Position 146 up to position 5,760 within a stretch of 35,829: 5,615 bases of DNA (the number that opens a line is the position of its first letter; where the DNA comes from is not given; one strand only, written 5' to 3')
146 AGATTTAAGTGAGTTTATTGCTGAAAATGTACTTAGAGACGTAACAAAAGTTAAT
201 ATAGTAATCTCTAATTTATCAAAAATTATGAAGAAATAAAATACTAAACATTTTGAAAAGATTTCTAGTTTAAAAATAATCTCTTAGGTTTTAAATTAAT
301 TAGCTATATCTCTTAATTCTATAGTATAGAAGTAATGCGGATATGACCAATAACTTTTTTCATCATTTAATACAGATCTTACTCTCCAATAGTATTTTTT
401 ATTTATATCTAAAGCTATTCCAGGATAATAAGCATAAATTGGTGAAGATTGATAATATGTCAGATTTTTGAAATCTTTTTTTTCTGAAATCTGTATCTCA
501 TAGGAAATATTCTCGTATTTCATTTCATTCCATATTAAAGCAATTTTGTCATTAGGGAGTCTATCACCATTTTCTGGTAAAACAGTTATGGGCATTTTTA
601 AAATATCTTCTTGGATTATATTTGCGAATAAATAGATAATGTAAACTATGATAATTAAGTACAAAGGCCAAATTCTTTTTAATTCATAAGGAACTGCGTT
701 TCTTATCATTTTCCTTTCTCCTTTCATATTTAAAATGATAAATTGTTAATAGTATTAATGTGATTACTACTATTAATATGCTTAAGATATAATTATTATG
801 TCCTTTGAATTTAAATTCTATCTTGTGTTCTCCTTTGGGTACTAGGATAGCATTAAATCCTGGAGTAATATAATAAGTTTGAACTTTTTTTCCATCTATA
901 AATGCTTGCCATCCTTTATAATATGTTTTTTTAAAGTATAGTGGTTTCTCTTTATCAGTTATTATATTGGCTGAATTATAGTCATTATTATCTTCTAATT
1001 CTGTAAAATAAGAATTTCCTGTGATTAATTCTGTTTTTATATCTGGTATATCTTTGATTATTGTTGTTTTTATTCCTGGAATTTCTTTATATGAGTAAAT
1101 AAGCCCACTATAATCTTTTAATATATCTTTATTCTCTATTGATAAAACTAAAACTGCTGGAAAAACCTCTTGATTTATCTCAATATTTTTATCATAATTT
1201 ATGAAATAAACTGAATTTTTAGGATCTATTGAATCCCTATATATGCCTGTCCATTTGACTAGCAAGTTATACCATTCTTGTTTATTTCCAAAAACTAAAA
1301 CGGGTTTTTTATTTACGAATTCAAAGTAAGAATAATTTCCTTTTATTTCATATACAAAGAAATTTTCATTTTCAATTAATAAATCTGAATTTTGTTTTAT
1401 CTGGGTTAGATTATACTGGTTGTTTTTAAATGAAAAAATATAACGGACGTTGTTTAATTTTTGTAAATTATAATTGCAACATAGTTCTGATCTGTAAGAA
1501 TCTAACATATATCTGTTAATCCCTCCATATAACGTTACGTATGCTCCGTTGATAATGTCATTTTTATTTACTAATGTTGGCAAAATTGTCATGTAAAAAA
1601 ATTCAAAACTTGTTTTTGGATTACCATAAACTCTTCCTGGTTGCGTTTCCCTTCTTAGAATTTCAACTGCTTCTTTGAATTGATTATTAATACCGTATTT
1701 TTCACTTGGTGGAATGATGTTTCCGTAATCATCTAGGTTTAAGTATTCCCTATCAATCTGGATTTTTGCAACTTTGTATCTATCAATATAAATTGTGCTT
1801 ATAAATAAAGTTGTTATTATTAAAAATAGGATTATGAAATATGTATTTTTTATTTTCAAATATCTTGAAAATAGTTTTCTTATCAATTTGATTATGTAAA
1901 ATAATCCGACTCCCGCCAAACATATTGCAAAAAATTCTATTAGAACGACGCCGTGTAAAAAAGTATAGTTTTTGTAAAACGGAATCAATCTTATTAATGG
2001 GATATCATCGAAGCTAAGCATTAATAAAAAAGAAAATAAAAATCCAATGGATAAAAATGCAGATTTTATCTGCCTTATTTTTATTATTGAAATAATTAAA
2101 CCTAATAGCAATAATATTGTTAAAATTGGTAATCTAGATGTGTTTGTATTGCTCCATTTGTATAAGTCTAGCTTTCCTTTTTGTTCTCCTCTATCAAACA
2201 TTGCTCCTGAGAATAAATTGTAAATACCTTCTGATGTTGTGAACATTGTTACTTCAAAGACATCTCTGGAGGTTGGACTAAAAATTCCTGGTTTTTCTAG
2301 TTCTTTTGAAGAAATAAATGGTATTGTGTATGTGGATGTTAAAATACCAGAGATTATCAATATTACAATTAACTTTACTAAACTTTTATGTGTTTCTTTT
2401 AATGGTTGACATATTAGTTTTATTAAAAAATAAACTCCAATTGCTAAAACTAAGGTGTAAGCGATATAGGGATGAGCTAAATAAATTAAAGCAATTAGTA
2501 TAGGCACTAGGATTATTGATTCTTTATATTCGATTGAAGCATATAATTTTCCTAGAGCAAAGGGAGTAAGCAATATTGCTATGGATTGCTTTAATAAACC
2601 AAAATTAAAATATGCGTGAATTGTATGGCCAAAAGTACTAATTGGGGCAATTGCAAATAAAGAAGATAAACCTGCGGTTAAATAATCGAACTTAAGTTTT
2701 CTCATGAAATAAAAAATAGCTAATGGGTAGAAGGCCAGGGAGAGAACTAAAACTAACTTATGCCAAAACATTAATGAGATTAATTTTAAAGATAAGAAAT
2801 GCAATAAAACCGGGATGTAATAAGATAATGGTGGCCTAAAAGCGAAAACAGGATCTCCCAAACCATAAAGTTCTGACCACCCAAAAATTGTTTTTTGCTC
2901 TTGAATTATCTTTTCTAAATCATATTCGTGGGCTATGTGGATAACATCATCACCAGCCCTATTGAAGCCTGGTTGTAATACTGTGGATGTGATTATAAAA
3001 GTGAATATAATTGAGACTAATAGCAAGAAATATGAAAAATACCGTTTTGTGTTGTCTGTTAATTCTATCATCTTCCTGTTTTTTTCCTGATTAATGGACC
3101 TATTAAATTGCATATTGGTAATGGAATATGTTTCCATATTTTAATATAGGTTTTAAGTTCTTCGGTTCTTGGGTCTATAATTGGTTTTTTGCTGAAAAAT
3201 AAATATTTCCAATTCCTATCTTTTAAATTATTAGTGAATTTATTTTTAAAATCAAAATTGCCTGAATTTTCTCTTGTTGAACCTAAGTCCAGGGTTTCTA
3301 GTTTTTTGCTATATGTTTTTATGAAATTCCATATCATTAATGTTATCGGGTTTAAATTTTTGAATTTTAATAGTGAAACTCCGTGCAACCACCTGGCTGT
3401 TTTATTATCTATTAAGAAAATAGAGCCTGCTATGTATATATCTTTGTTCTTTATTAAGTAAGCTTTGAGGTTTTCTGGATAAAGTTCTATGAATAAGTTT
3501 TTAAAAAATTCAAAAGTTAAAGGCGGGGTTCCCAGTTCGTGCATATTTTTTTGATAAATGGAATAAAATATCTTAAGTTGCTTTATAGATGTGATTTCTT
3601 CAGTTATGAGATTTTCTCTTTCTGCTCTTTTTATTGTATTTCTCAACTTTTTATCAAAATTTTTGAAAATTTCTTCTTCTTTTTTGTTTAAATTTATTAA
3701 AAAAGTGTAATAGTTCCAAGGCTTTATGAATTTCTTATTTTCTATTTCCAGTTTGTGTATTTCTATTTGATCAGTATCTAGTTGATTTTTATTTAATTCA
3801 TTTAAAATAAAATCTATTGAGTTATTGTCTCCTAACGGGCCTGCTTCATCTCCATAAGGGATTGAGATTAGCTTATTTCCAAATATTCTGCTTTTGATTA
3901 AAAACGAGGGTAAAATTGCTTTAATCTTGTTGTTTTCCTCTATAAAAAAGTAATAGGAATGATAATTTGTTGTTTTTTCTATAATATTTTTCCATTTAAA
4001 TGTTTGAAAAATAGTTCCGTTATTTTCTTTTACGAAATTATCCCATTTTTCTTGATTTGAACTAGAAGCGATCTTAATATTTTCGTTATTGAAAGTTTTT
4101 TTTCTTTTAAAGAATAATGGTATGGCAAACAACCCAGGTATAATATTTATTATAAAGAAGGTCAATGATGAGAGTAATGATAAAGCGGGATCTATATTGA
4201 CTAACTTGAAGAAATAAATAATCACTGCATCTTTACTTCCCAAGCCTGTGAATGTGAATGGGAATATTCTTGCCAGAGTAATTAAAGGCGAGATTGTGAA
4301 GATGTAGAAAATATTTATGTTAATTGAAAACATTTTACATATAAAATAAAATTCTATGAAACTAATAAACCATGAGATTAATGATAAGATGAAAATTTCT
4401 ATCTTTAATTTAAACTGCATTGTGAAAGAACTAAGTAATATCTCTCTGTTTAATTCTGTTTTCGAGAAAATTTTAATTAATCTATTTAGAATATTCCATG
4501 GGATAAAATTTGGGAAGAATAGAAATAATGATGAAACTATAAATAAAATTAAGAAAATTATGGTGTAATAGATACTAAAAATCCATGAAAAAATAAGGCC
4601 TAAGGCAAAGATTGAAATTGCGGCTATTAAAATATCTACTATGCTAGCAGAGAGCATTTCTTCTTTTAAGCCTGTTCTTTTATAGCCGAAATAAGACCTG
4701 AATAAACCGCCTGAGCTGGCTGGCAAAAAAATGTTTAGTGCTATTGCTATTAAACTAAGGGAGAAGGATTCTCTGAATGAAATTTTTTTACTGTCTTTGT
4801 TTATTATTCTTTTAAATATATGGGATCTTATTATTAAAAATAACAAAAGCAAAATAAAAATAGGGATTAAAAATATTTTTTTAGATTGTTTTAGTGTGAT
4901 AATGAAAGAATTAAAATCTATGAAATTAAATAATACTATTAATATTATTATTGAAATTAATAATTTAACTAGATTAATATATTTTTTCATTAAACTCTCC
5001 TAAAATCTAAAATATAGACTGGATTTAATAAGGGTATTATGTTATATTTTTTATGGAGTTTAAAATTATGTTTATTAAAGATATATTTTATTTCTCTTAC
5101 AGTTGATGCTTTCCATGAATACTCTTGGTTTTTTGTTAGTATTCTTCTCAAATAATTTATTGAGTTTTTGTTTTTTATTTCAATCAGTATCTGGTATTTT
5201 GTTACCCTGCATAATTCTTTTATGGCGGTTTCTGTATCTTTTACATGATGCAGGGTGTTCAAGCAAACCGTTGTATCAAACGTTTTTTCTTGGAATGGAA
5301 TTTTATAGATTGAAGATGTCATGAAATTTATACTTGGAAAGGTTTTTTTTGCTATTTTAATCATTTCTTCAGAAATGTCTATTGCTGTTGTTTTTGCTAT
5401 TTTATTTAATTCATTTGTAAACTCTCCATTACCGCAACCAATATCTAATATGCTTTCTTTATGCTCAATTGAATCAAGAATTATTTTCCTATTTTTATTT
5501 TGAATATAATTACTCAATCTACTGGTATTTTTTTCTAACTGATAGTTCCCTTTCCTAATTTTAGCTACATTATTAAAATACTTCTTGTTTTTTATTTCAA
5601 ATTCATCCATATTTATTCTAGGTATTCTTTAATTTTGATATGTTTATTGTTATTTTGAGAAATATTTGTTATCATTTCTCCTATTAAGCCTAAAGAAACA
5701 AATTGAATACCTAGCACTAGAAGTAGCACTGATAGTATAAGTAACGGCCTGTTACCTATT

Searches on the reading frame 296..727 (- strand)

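Call 44: search_protein_families(library=pfam, proteins=[window:296-727:-], max_evalue=0.001)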
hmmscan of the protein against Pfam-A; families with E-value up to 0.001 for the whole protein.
window:296-727:- (143 aa): 1 family
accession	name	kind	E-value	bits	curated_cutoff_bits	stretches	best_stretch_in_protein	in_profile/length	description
PF25788.1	Ig_Rha78A_N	-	9.7e-07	29.5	27.4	1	73-135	35-101/105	Rha78A-like, N-terminal immunoglobulin domain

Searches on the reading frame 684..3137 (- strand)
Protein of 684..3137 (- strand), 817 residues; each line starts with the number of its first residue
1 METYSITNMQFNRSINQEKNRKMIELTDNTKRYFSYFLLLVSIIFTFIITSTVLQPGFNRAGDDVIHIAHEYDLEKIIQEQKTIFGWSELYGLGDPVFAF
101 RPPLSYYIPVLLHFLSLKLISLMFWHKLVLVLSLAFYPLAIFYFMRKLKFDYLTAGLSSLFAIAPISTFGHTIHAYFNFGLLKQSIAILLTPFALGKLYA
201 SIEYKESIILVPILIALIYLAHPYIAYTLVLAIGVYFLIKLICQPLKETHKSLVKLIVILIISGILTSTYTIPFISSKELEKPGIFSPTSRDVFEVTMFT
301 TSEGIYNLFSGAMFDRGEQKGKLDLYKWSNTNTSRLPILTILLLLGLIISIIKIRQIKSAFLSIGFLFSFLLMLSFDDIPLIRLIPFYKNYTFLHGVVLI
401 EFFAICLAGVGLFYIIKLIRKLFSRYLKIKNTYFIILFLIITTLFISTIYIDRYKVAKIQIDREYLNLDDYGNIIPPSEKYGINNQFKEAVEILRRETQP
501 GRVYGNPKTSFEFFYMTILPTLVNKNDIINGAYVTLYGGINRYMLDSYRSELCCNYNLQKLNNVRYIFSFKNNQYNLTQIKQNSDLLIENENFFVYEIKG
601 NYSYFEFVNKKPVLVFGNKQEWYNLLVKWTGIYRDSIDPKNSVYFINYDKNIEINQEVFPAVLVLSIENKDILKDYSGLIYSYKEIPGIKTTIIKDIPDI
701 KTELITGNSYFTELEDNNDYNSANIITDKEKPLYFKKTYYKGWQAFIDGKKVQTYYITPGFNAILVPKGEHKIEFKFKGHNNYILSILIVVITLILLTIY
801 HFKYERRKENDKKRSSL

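Call 44: search_protein_families(library=pfam, proteins=[window:684-3137:-], max_evalue=0.001)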
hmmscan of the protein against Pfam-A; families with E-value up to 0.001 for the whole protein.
window:684-3137:- (817 aa): 2 families
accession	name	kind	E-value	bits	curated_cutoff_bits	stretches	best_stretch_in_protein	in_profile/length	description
PF20176.3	DUF6541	-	1.3e-07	30.7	29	1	129-445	186-487/646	Family of unknown function (DUF6541)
PF09586.16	YfhO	-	5.7e-07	28.7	28.5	1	721-778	766-824/835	Bacterial membrane protein YfhO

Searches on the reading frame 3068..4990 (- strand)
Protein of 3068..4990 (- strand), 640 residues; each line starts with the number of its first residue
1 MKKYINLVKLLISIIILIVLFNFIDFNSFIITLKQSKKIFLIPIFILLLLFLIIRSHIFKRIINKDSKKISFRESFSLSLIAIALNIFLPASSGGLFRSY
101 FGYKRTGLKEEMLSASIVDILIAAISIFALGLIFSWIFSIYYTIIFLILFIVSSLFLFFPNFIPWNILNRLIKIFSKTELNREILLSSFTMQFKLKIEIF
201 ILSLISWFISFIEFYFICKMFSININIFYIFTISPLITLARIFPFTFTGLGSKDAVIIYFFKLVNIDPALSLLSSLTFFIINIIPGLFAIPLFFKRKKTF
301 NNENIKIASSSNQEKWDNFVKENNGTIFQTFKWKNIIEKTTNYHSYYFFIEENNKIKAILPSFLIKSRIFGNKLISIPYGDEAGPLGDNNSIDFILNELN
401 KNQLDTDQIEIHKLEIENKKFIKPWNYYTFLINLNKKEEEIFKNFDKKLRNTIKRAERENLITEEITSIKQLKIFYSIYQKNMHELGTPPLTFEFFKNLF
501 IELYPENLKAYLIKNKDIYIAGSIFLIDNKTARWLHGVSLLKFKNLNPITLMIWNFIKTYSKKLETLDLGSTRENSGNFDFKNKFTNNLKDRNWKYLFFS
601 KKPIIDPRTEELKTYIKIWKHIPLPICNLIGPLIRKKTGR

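Call 44: search_protein_families(library=pfam, proteins=[window:3068-4990:-], max_evalue=0.001)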
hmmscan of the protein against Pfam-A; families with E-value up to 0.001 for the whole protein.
window:3068-4990:- (640 aa): 4 families
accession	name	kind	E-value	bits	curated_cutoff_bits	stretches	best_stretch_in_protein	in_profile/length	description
PF03706.18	LPG_synthase_TM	-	2.2e-28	100.1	33.4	1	7-286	2-298/302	Lysylphosphatidylglycerol synthase TM region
PF02388.22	FemAB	-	1.3e-10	41.1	24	1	428-509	152-232/406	FemAB family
PF13480.13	Acetyltransf_6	-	6.3e-07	30.1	22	1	445-582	3-142/143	Acetyltransferase (GNAT) domain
PF04339.18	FemAB_like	-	0.00037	20.2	27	0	430-531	175-273/369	Peptidogalycan biosysnthesis/recognition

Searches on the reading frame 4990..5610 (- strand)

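Call 44: search_protein_families(library=pfam, proteins=[window:4990-5610:-], max_evalue=0.001)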
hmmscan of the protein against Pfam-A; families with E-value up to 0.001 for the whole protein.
window:4990-5610:- (206 aa): 14 families
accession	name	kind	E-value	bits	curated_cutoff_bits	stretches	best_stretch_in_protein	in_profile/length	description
PF08241.18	Methyltransf_11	-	1.3e-21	77.4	21.2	1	55-138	1-88/95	Methyltransferase domain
PF13649.12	Methyltransf_25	-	5.4e-21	75.5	27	1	54-138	1-94/97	Methyltransferase domain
PF13847.12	Methyltransf_31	-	6.1e-19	68.6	27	1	50-180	3-143/145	Methyltransferase domain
PF13489.12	Methyltransf_23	-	9.5e-14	51.9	27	1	23-149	7-120/164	Methyltransferase domain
PF08242.18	Methyltransf_12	-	4.3e-13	50.3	30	1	55-136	1-91/98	Methyltransferase domain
PF01209.24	Ubie_methyltran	-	1.9e-11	44.2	20.1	1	38-138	33-144/233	ubiE/COQ5 methyltransferase family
PF07021.18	MetW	-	2.7e-07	30.9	21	1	41-142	4-107/193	Methionine biosynthesis protein MetW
PF05401.17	NodS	-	6.6e-06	26.5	24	1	35-131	26-130/201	Nodulation protein S (NodS)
PF00398.26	RrnaAD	-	8e-06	25.6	24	1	27-108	4-92/263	Ribosomal RNA adenine dimethylase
PF05219.18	DREV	-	1.5e-05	24.7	26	1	48-137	92-178/265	DREV methyltransferase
PF05175.20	MTS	-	2.5e-05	24.4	23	1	43-131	22-120/170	Methyltransferase small domain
PF01564.23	Spermine_synth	-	0.00013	22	22.9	1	47-128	15-90/186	Spermine/spermidine synthase domain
PF02353.26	CMAS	-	0.00031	20.6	27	1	37-126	47-143/273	Mycolic acid cyclopropane synthetase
PF05148.21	Methyltransf_8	-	0.0004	20.8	27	1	46-178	68-190/219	Hypothetical methyltransferase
